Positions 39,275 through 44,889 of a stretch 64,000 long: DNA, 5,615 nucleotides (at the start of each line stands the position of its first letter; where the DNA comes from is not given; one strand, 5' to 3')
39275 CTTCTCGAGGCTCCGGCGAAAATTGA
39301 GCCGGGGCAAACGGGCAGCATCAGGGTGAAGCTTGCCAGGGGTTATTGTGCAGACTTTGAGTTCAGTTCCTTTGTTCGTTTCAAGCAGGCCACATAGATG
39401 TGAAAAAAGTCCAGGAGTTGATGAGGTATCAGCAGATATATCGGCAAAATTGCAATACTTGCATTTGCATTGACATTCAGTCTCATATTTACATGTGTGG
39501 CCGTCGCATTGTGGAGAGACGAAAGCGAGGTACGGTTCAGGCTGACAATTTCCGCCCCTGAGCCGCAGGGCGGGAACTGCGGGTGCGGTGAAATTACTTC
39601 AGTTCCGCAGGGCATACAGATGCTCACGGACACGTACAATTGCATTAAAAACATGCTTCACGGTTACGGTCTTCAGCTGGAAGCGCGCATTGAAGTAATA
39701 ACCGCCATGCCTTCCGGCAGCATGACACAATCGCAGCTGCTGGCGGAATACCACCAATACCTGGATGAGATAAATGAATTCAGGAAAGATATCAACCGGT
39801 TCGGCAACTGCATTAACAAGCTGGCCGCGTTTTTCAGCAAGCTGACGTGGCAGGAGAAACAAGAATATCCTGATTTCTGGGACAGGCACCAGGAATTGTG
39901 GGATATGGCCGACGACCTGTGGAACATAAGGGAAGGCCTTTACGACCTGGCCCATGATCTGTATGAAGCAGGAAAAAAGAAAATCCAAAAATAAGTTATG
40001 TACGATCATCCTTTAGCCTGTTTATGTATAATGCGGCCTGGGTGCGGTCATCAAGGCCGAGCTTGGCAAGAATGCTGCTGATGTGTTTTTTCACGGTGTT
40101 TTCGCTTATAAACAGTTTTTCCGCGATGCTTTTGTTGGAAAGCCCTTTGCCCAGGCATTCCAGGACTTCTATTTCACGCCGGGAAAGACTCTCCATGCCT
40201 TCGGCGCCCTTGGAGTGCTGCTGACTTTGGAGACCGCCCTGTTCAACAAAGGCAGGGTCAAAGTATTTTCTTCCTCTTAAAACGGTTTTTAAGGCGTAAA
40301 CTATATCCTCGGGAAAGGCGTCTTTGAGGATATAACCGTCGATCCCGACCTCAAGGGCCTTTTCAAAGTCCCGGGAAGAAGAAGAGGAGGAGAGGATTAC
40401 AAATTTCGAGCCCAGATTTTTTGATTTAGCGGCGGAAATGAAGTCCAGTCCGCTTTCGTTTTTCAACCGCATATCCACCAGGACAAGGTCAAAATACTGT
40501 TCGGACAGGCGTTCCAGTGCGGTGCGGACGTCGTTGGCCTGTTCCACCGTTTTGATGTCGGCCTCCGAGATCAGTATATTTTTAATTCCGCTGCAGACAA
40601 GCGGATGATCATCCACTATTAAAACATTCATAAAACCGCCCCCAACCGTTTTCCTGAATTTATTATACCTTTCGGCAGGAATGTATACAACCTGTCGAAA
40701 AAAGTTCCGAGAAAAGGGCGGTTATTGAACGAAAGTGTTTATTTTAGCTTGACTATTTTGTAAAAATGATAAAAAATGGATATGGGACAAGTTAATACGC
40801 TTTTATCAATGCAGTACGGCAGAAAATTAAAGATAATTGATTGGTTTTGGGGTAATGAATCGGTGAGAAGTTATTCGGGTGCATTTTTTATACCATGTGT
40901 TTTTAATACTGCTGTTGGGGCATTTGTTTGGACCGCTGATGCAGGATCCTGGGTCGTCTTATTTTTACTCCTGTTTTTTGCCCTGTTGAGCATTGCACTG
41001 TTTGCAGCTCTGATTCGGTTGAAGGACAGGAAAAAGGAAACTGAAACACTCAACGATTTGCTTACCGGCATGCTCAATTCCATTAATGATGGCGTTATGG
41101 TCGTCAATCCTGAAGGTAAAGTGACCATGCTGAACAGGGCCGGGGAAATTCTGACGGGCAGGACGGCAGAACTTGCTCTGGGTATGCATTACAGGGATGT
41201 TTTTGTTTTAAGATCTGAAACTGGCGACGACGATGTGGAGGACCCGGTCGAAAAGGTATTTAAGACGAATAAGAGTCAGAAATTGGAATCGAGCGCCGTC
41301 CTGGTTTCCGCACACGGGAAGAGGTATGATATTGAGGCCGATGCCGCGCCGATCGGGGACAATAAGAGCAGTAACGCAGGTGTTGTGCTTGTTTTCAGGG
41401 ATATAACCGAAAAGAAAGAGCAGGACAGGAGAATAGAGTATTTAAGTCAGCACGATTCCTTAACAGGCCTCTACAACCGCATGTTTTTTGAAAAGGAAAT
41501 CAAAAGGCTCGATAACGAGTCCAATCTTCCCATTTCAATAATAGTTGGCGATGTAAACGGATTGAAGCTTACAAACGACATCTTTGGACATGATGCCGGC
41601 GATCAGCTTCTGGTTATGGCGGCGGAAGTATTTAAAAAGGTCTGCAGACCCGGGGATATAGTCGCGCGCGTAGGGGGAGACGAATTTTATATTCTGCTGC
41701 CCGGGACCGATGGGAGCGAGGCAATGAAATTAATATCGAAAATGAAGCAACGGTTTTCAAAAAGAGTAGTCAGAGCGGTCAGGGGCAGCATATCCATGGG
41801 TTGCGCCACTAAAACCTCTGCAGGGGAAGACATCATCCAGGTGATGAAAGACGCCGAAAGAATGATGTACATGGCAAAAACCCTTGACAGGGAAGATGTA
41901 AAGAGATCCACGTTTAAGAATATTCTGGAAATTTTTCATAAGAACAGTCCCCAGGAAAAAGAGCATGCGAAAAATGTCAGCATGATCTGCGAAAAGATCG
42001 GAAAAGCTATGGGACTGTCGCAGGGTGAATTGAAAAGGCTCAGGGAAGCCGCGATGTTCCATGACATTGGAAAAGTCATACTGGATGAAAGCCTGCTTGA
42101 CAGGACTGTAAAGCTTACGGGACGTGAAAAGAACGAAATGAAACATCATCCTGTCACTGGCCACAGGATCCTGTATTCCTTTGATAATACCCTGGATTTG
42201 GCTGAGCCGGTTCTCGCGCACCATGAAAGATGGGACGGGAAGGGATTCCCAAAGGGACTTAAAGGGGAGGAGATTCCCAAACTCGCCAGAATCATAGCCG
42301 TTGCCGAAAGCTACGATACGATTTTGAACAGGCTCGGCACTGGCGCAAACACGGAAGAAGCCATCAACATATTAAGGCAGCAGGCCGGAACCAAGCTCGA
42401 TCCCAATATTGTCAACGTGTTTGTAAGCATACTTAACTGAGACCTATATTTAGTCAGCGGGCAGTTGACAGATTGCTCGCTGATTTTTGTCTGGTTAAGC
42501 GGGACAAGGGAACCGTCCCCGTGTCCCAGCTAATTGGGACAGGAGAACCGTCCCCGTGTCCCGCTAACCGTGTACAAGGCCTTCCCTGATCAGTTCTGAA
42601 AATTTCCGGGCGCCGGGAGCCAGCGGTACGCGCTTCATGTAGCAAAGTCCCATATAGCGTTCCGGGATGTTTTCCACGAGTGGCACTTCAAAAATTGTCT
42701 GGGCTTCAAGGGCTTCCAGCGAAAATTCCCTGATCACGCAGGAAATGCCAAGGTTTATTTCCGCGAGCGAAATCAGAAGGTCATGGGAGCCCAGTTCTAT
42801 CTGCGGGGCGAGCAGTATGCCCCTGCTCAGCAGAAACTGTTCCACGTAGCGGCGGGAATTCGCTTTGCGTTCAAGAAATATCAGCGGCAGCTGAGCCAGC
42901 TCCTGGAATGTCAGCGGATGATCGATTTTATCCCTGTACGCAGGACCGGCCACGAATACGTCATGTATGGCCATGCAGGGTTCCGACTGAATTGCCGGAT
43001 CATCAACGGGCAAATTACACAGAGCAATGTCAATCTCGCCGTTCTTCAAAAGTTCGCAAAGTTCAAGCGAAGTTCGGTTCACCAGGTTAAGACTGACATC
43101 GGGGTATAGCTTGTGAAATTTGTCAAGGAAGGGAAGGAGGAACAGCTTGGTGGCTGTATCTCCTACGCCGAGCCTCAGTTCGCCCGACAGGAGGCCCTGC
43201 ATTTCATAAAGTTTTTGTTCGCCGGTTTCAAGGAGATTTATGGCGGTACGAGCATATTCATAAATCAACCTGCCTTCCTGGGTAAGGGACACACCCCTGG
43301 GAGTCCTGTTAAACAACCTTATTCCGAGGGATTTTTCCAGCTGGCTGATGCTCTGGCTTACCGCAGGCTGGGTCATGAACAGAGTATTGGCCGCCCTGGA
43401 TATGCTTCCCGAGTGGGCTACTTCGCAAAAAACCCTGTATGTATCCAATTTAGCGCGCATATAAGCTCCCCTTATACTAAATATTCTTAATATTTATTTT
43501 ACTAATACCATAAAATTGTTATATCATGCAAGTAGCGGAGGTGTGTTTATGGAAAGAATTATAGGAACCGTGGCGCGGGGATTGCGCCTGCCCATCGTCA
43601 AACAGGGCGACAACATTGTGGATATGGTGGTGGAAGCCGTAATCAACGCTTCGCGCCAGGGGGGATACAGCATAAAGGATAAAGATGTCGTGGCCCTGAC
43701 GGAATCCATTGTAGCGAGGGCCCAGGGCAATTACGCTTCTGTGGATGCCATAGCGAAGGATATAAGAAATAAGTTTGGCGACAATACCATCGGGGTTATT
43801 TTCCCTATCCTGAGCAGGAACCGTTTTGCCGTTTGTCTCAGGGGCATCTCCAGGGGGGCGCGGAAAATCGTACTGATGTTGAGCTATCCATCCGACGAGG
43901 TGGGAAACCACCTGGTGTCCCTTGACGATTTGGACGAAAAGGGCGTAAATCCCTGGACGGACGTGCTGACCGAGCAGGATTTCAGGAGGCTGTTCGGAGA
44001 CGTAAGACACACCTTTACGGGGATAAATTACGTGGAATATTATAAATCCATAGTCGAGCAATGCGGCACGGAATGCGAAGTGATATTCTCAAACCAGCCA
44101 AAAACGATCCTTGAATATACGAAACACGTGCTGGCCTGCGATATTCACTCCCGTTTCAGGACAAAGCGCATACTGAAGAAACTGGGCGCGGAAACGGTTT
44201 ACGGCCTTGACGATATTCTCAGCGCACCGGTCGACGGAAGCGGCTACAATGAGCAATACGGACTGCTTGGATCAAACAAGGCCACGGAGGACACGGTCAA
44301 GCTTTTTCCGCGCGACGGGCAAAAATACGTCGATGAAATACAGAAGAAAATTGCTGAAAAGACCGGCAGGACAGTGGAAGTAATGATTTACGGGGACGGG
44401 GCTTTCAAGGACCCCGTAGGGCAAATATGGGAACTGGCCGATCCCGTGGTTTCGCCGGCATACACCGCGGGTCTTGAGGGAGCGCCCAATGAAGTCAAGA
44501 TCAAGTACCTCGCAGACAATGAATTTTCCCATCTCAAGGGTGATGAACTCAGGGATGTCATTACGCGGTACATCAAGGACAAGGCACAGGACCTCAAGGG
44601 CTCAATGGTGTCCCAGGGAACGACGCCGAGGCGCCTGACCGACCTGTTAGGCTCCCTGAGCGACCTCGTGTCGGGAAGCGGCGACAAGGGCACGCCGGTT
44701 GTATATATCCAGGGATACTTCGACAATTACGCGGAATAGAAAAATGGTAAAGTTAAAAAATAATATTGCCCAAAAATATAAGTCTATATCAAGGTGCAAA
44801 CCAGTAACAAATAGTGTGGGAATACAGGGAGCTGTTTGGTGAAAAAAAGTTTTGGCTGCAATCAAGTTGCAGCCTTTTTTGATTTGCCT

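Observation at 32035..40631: SipW/TasA-like fibre locus under two-component control, with an orphan degenerate PilT-like NTPase: a candidate undescribed matrix or appendage system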

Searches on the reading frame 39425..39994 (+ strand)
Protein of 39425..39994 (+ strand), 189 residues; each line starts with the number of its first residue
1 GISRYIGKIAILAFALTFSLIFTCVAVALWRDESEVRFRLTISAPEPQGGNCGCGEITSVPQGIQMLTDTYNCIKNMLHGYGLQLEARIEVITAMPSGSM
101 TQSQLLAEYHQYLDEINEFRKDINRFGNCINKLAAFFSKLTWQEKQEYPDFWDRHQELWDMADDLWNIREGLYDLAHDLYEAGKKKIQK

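Call 3: search_protein_families(library=pfam, proteins=[window:39470-39994:+], max_evalue=0.1)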
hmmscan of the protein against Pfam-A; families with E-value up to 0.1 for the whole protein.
window:39470-39994:+ (174 aa): 0 families

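Call 4: search_protein_families(library=ncbifam, proteins=[window:39470-39994:+], max_evalue=0.1)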
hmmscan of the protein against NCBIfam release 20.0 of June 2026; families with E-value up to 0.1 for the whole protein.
window:39470-39994:+ (174 aa): 1 family
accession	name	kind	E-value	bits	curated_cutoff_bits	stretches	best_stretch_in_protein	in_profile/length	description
NF045982.1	Mbov0283_fam_LP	subfamily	0.08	13.5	65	0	100-158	10-66/117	Mbov_0283/Mbov_0339 family surface lipoprotein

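Call 41: search_protein_families(library=pfam, proteins=[window:39425-39994:+], max_evalue=10)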
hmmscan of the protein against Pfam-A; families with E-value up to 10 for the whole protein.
window:39425-39994:+ (189 aa): 1 family
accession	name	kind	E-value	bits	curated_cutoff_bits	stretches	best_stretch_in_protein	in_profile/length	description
PF10046.14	BLOC1_2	-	0.21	12.4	33.4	1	90-140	41-91/96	Biogenesis of lysosome-related organelles complex-1 subunit 2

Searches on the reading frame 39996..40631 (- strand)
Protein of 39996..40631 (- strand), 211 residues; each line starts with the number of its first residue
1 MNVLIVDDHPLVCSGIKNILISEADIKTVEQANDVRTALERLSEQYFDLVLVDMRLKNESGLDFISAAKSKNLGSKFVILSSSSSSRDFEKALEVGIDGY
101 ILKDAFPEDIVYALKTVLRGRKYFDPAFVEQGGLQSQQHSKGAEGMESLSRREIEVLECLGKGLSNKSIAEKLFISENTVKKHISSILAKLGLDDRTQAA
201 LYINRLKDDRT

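Call 3: search_protein_families(library=pfam, proteins=[window:39996-40631:-], max_evalue=0.1)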
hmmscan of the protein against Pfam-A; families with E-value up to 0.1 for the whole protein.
window:39996-40631:- (211 aa): 13 families
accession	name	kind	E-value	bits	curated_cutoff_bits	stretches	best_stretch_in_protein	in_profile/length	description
PF00072.30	Response_reg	-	1.2e-22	80.6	30.2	1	3-114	1-110/111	Response regulator receiver domain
PF00196.25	GerE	-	2.7e-21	75.4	23.5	1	147-202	1-56/57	Bacterial regulatory proteins, luxR family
PF08281.18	Sigma70_r4_2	-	6.4e-07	29.4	25.7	1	148-191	10-54/54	Sigma-70, region 4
PF13412.12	HTH_24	-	0.00021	21.2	21.9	1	151-185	3-39/48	Winged helix-turn-helix DNA-binding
PF04545.22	Sigma70_r4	-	0.00079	19.3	24.1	1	146-191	2-48/50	Sigma-70, region 4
PF13384.12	HTH_23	-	0.0022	18.2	24.6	1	151-185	5-39/50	Homeodomain-like domain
PF08279.18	HTH_11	-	0.0059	16.9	25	1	155-190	4-42/55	HTH domain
PF13556.12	HTH_30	-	0.0074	16.5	27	1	160-194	9-43/59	PucR C-terminal helix-turn-helix domain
PF14493.12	HTH_40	-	0.013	16.2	27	1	156-190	5-39/89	Helix-turn-helix domain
PF07638.17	Sigma70_ECF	-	0.016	15.6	21.1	1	146-191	133-179/185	ECF sigma factor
PF04967.18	HTH_10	-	0.053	13.8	23.1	0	165-191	25-51/53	HTH DNA binding domain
PF05043.19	Mga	-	0.057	14.5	21.1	0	162-187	29-54/87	Mga helix-turn-helix domain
PF12840.13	HTH_20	-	0.078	13.4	27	0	155-193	8-47/51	Helix-turn-helix domain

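Call 4: search_protein_families(library=ncbifam, proteins=[window:39996-40631:-], max_evalue=0.1)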
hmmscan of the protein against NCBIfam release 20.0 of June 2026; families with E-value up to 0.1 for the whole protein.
window:39996-40631:- (211 aa): 119 families (the best 25 are shown)
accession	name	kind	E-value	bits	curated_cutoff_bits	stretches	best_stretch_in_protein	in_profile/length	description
NF007935.0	PRK10651.1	equivalog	1.9e-41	141.7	250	1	2-205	8-212/216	two-component system response regulator NarL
NF007708.0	PRK10403.1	equivalog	6.9e-38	130.2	343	1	2-201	8-206/215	nitrate/nitrite response regulator protein NarP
NF052445.1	RespRegMctR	equivalog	2.3e-36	125.1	300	1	2-195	3-191/205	two-component system response regulator MctR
NF047785.1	respo_reg_MadR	equivalog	2e-33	115.5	300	1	2-200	2-200/209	MadR family response regulator transcription factor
NF007403.0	PRK09935.1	equivalog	2.4e-31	109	271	1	2-195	5-196/210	fimbria biosynthesis transcriptional regulator FimZ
NF011896.0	PRK15369.1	equivalog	4.1e-31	108.2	242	1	2-206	5-207/211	two component system response regulator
NF007018.1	PRK09483.1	equivalog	2.2e-26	92.9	280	1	1-195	2-195/217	UvrY/SirA/GacA family response regulator transcription factor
NF041830.1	RR_TF_ErdR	exception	4.1e-26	92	390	1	2-207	3-209/213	response regulator transcription factor ErdR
NF007419.0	PRK09958.1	equivalog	8.3e-25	87.6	251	1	1-193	1-188/204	acid-sensing system DNA-binding response regulator EvgA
NF007685.0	PRK10360.1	equivalog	7.5e-22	78.1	258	1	2-197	3-186/196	response regulator transcription factor UhpA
NF007505.1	PRK10100.1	equivalog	1e-19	71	250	1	35-204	31-200/204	biofilm master transcriptional regulator CsgD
NF008098.0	PRK10840.1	equivalog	8.2e-18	64.7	235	1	1-198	4-200/216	response regulator transcription factor RcsB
NF010684.1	PRK14084.1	equivalog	2.1e-13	50.6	375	1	1-121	1-119/254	response regulator transcription factor LytR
NF006900.1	PRK09390.1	equivalog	5e-13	49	255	1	2-192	6-186/203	response regulator FixJ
TIGR03020.2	EpsA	equivalog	1.3e-12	47.9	170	1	132-200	173-242/247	XrtB/PEP-CTERM-associated transcriptional regulator EpsA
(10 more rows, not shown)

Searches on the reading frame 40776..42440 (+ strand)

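Call 3: search_protein_families(library=pfam, proteins=[window:40776-42440:+], max_evalue=0.1)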
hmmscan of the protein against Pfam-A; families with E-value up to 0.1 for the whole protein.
window:40776-42440:+ (554 aa): 13 families
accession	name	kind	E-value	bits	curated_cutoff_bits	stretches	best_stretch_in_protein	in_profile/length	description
PF00990.26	GGDEF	-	5.3e-33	114.5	23.8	1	225-371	2-158/161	Diguanylate cyclase, GGDEF domain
PF13487.12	HD_5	-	1.3e-30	106.8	27.2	1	386-545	6-170/170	HD domain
PF01966.28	HD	-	3.2e-17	63.3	22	1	396-515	3-115/116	HD domain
PF08448.16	PAS_4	-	3.3e-11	43.8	23.1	1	100-214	1-109/110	PAS fold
PF13426.13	PAS_9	-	8.9e-11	42.4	27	1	104-212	1-103/103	PAS domain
PF00989.32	PAS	-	9.7e-11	42.1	22.6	1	98-210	5-113/113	PAS fold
PF12860.13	PAS_7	-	1.1e-06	29.2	27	1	100-217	1-114/115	PAS fold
PF13188.13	PAS_8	-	0.00046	20.4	21.8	1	97-136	4-40/65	PAS domain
PF08668.18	HDOD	-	0.0012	18.8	22.9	1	396-454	97-153/196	HDOD domain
PF17853.6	GGDEF_2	-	0.0016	19.1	24.5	1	249-338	19-95/116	GGDEF-like domain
PF22335.1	Cas10-Cmr2_palm2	-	0.0032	18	27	1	282-372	39-129/133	Cas10/Cmr2, second palm domain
PF24820.1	Diguanyl_cycl_sensor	-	0.011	16.1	28.1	1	100-186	2-89/109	Diguanylate cyclase-like sensor domain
PF18211.6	Csm1_B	-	0.011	16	26.4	1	296-352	39-93/94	Csm1 subunit domain B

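Call 4: search_protein_families(library=ncbifam, proteins=[window:40776-42440:+], max_evalue=0.1)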
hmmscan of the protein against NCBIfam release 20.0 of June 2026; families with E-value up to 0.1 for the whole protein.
window:40776-42440:+ (554 aa): 44 families (the best 25 are shown)
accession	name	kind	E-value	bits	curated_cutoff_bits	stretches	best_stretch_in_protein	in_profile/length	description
NF007298.0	PRK09776.1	equivalog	1.8e-46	158.6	1135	1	99-376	560-843/1111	diguanylate cyclase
NF053512.1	nitric_RR_NosR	exception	1.8e-39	136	400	1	376-553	170-354/422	response regulator c-di-GMP phosphodiesterase, NosR family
TIGR00254.1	GGDEF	domain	3.4e-34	118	37.4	1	221-376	2-165/168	diguanylate cyclase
NF007423.1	PRK09966.1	equivalog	1.5e-30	106.4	325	1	215-368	230-390/390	diguanylate cyclase DgcN/YfiN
NF007135.0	PRK09581.1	equivalog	3.8e-28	98.5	474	1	219-376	288-453/457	PleD family two-component system response regulator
NF045675.1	PhdiestaseDibA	equivalog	4.3e-28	98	980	1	52-373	37-359/623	phosphodiesterase DibA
NF038266.1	diguan_SiaD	equivalog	3.9e-27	95.2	290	1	215-373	85-250/252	biofilm regulation diguanylate cyclase SiaD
NF007474.0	PRK10060.1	equivalog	4.9e-26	91.1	782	1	102-373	119-390/663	cyclic di-GMP phosphodiesterase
NF011955.1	PRK15426.1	equivalog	3.5e-24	84.9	408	1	219-375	393-558/564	cellulose biosynthesis regulator diguanylate cyclase DgcQ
NF053781.1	cdiGMPphdstlr2612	equivalog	5.2e-23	80.7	1600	1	103-371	724-995/1268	Tlr1612 family c-di-GMP phosphodiesterase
NF007380.0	PRK09894.1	equivalog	1.5e-22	80.3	256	1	221-375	126-284/296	diguanylate cyclase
NF040885.1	diguan_DgcJ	equivalog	2.9e-22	79.1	500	1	226-370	343-488/493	diguanylate cyclase DgcJ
NF008467.0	PRK11359.1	equivalog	6.9e-22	77.2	857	2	212-366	364-520/800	oxygen-sensing cyclic-di-GMP phosphodiesterase DosP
NF051473.1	DigCycDgcsShew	equivalog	2.7e-21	76.2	400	1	225-373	136-286/291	diguanylate cyclase DgcS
NF047654.1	DiguCycDgcRLepto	equivalog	3.5e-20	72.1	500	1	207-370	117-288/295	diguanylate cyclase DgcR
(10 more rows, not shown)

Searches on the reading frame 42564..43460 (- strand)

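Call 84: search_protein_families(library=pfam, proteins=[window:42564-43460:-], max_evalue=0.00001)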
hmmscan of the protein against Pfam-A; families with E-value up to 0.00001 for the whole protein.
window:42564-43460:- (298 aa): 2 families
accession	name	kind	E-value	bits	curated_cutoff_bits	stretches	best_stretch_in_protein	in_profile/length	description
PF03466.25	LysR_substrate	-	6.9e-39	133.8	28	1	89-294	2-207/209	LysR substrate binding domain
PF00126.33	HTH_1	-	2.6e-23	82.1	26.6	1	6-64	2-60/60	Bacterial regulatory helix-turn-helix protein, lysR family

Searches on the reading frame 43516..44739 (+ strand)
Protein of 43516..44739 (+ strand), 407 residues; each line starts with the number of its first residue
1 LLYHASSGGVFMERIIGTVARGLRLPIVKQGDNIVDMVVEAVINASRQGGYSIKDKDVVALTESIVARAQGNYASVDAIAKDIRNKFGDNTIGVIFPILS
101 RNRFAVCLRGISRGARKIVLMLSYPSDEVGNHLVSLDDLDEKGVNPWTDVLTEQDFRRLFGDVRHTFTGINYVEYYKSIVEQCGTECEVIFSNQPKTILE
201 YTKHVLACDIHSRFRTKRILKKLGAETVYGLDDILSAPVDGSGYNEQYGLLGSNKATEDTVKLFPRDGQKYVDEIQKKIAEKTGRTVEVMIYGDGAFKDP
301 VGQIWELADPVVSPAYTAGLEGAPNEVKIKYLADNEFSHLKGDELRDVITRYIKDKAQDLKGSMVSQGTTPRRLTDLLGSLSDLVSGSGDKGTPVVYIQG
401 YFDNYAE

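Call 84: search_protein_families(library=pfam, proteins=[window:43516-44739:+], max_evalue=0.00001)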
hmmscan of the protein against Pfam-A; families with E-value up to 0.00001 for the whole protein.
window:43516-44739:+ (407 aa): 1 family
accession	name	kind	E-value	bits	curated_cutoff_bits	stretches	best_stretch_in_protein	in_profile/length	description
PF01996.21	F420_ligase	-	9.3e-58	195.7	25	1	22-400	1-218/218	F420-0:Gamma-glutamyl ligase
